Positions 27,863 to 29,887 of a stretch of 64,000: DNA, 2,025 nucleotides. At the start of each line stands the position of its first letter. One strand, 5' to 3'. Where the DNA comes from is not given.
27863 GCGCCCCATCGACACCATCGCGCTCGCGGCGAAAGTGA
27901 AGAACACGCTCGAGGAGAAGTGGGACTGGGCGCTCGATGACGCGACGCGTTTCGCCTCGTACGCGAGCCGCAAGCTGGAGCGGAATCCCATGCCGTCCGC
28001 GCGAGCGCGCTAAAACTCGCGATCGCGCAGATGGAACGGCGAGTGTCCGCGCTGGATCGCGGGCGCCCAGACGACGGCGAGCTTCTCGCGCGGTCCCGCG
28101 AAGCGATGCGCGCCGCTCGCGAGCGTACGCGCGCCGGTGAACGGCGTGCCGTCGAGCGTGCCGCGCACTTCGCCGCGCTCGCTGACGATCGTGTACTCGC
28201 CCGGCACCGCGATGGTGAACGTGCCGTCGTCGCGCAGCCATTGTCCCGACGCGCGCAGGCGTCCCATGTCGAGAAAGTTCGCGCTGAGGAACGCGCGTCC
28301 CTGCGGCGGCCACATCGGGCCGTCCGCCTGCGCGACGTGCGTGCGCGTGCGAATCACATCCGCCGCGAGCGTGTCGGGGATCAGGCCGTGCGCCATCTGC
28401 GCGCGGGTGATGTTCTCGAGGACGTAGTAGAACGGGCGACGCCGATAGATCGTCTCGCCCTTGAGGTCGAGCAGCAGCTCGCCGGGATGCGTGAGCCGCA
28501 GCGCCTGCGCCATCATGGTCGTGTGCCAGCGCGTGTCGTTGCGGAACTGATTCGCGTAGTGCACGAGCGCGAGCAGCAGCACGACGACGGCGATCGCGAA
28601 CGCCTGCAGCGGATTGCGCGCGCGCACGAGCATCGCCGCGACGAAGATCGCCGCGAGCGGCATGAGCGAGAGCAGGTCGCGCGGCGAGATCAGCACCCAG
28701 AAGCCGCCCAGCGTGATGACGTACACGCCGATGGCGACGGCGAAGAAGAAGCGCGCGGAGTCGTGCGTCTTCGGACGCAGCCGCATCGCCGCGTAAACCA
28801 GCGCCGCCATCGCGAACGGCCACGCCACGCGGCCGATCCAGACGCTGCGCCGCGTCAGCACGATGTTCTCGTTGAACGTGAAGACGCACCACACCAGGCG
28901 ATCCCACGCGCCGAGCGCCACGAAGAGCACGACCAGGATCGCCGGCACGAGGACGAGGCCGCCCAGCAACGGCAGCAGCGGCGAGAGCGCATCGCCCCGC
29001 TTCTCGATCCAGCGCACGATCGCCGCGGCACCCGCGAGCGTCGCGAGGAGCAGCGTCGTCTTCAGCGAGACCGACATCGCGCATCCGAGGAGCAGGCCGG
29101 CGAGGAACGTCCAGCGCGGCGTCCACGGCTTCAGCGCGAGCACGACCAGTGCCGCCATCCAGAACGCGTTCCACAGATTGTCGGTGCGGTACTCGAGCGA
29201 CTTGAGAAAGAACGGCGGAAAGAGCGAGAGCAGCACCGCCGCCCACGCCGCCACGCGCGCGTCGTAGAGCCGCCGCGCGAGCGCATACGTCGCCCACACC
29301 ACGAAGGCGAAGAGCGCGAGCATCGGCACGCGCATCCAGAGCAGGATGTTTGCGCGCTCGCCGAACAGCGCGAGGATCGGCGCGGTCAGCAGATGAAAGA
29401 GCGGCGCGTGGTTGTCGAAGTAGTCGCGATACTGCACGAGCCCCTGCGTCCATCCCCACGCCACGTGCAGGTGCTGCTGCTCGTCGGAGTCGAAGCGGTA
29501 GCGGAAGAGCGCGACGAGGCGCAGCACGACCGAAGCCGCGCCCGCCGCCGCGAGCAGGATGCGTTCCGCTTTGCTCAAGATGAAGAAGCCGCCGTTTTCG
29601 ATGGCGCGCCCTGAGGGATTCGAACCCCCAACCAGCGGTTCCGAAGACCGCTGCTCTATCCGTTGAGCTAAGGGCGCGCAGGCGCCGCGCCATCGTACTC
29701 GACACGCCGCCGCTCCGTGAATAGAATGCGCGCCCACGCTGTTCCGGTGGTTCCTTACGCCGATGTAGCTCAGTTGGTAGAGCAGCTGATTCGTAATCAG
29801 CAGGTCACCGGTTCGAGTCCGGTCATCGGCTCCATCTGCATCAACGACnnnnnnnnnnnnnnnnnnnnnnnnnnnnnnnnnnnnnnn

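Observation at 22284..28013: Three-gene TerB / ATPase / DEAD-box helicase cassette matching the Shango anti-phage system architecture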

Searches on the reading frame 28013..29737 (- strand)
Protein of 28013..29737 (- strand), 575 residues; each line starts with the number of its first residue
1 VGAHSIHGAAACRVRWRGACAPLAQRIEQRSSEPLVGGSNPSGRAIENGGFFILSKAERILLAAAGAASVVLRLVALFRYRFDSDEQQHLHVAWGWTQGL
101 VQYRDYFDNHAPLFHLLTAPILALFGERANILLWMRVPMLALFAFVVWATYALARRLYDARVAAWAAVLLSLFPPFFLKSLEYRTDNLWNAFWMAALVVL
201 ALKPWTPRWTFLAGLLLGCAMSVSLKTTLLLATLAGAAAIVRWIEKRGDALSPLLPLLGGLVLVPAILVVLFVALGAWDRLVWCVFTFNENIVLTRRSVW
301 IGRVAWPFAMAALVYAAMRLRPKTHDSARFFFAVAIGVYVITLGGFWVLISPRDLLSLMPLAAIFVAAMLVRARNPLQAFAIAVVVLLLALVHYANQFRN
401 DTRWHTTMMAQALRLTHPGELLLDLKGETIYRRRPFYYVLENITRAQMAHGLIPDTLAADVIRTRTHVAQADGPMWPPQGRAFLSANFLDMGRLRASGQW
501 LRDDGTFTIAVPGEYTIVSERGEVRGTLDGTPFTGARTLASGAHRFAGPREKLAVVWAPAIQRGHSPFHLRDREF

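Call 14: search_protein_families(library=pfam, proteins=[window:28013-29737:-], max_evalue=0.001)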
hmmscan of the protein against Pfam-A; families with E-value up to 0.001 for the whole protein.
window:28013-29737:- (575 aa): 1 family
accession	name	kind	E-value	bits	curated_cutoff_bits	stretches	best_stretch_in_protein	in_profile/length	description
PF13231.12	PMT_2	-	1.7e-08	35.3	26.1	1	109-249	1-143/160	Dolichyl-phosphate-mannose-protein mannosyltransferase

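Call 15: search_protein_families(library=padloc, proteins=[window:28013-29737:-], max_evalue=0.001)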
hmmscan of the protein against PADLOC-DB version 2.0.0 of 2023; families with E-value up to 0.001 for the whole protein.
window:28013-29737:- (575 aa): 0 families

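Call 23: search_protein_families(library=ncbifam, proteins=[window:28013-29737:-], max_evalue=0.001)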
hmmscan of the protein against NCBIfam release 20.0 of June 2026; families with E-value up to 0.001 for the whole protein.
window:28013-29737:- (575 aa): 0 families
